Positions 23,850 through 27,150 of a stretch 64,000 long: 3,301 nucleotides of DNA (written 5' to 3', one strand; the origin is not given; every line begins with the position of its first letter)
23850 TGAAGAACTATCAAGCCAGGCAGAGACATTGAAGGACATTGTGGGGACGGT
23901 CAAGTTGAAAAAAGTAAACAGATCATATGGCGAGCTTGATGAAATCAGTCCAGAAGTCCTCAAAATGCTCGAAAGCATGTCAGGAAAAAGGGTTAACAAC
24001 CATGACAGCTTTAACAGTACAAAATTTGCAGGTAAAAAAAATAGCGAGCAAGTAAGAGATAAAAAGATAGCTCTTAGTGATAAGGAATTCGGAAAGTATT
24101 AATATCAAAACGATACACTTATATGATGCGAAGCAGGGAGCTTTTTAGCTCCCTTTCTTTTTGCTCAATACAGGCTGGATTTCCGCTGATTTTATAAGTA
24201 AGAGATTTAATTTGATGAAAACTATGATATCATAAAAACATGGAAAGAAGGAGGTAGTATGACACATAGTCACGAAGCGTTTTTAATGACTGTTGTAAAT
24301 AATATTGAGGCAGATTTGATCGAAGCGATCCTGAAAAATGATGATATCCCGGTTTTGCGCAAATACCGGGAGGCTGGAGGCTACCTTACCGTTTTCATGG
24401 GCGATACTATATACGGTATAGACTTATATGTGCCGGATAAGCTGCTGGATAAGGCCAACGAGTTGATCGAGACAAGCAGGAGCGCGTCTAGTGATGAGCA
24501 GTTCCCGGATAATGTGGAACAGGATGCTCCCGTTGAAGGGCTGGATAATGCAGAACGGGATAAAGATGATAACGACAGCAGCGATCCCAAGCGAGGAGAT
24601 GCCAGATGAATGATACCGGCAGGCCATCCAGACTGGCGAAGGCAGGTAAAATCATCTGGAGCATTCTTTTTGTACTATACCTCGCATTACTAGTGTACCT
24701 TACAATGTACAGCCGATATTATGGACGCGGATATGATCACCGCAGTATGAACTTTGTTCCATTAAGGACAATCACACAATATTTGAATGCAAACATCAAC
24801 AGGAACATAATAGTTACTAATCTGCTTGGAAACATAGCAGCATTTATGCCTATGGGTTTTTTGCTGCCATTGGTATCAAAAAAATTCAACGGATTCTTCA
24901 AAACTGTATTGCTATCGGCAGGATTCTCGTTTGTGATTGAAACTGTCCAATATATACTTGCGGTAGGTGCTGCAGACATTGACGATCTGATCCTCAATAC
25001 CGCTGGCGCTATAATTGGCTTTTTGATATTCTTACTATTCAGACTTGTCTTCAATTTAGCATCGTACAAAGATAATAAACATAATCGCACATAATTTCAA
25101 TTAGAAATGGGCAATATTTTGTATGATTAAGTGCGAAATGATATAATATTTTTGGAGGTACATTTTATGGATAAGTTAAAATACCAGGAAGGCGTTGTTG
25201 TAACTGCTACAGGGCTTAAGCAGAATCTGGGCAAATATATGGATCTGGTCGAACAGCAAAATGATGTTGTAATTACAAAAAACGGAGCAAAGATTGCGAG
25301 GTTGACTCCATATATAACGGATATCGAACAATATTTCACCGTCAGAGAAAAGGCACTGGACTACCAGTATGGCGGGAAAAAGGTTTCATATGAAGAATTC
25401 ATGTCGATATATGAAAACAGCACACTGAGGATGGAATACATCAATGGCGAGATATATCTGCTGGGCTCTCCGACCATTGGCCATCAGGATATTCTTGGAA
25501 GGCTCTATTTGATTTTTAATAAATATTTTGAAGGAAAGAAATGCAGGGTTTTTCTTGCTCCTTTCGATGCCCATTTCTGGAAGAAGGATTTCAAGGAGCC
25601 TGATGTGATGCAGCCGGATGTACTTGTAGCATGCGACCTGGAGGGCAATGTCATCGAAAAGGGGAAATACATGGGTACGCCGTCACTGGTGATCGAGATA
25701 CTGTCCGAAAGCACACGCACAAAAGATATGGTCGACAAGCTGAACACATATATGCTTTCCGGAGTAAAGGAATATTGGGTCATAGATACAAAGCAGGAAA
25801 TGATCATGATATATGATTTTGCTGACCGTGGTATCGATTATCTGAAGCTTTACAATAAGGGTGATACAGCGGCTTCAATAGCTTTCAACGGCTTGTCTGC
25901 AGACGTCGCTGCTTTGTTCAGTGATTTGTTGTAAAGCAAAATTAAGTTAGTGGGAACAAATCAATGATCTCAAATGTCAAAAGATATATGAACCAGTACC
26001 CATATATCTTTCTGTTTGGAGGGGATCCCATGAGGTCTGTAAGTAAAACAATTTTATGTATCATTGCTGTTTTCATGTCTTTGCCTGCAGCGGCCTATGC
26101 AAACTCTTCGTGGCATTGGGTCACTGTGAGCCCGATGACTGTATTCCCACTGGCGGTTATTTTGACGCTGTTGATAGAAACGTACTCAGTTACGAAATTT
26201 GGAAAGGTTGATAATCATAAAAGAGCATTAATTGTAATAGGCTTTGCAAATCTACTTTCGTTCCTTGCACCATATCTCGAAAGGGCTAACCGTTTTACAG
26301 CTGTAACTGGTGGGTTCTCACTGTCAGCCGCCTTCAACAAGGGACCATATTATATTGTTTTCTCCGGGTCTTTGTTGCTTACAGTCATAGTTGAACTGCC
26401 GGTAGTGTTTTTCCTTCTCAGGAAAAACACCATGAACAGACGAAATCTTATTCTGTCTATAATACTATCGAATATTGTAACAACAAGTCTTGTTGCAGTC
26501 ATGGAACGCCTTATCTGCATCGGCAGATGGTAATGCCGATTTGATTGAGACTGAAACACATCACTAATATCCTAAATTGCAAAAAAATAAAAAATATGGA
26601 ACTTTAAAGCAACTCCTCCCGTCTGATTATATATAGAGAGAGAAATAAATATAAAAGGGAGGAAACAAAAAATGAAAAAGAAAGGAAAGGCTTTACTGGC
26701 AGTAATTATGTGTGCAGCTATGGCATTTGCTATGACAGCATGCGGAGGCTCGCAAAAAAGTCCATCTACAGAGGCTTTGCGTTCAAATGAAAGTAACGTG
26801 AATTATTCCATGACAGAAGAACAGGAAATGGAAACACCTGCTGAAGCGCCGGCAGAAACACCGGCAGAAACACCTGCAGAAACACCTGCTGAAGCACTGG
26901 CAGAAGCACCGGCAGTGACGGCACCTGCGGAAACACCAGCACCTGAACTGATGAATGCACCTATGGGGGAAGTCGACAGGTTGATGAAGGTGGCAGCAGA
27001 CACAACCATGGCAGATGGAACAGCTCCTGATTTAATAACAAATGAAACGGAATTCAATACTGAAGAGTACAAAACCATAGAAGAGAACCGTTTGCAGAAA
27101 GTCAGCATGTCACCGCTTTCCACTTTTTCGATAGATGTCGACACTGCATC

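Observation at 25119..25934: Single polypeptide fusing a Phd/YefM-antitoxin-like domain to a Uma2 (DUF820) PD-(D/E)xK endonuclease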

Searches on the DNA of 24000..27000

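Call 74: search_rna_families(source=window, start=24000, end=27000, threshold=evalue, max_evalue=1)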
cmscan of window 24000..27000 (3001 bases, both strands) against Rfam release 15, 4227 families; matches with E-value up to 1: 0.
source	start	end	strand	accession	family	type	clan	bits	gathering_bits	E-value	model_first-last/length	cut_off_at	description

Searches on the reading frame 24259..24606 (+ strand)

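Call 26: search_protein_families(library=pfam, proteins=[window:24259-24606:+], max_evalue=0.01)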
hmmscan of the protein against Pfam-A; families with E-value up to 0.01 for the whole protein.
window:24259-24606:+ (116 aa): 1 family
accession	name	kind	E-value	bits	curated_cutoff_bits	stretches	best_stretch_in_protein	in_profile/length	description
PF09413.15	DUF2007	-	0.0001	22.8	25.7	1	10-72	5-64/66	Putative prokaryotic signal transducing protein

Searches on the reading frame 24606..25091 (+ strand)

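Call 26: search_protein_families(library=pfam, proteins=[window:24606-25091:+], max_evalue=0.01)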
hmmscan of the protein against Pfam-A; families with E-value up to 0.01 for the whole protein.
window:24606-25091:+ (162 aa): 1 family
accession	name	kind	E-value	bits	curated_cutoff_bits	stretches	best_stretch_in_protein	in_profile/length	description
PF04892.17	VanZ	-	1.1e-31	110.5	30.1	1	22-146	1-126/126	VanZ like family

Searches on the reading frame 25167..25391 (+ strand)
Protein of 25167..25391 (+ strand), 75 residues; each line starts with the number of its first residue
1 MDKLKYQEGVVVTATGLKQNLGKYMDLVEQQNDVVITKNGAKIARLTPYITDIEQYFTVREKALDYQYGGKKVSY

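Call 23: search_solved_structures(query=A2, max_evalue=10, show_alignments=3)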
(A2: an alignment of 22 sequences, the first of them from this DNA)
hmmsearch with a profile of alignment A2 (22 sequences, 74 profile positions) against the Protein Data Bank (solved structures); distinct sequences matched with E-value up to 10: 8.
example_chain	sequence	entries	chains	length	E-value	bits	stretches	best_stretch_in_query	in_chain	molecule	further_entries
3k6q_A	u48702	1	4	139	0.0032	20.6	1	9-39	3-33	Putative ligand binding protein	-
6ifo_F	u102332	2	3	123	0.091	15.9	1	28-67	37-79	AcrIIA2 | Anti-CRISPR protein AcrIIA2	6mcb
4pdp_A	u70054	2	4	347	0.13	15.5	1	24-60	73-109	Serine/threonine-protein kinase RAD53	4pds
5xzv_A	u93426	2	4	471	0.19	14.9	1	24-60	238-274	Serine/threonine-protein kinase RAD53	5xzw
9nsr_A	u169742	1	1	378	0.19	14.9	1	29-70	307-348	Bifunctional farnesyl/geranylgeranyl diphosphate synthase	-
4r6i_A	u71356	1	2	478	0.31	14.2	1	35-70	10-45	Anthrax toxin expression trans-acting positive regulator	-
3g5o_A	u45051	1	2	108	0.53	13.5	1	13-46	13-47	Uncharacterized protein Rv2865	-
6dy3_B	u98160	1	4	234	1.2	12.3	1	28-69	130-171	N-acylethanolamine-hydrolyzing acid amidase beta-subunit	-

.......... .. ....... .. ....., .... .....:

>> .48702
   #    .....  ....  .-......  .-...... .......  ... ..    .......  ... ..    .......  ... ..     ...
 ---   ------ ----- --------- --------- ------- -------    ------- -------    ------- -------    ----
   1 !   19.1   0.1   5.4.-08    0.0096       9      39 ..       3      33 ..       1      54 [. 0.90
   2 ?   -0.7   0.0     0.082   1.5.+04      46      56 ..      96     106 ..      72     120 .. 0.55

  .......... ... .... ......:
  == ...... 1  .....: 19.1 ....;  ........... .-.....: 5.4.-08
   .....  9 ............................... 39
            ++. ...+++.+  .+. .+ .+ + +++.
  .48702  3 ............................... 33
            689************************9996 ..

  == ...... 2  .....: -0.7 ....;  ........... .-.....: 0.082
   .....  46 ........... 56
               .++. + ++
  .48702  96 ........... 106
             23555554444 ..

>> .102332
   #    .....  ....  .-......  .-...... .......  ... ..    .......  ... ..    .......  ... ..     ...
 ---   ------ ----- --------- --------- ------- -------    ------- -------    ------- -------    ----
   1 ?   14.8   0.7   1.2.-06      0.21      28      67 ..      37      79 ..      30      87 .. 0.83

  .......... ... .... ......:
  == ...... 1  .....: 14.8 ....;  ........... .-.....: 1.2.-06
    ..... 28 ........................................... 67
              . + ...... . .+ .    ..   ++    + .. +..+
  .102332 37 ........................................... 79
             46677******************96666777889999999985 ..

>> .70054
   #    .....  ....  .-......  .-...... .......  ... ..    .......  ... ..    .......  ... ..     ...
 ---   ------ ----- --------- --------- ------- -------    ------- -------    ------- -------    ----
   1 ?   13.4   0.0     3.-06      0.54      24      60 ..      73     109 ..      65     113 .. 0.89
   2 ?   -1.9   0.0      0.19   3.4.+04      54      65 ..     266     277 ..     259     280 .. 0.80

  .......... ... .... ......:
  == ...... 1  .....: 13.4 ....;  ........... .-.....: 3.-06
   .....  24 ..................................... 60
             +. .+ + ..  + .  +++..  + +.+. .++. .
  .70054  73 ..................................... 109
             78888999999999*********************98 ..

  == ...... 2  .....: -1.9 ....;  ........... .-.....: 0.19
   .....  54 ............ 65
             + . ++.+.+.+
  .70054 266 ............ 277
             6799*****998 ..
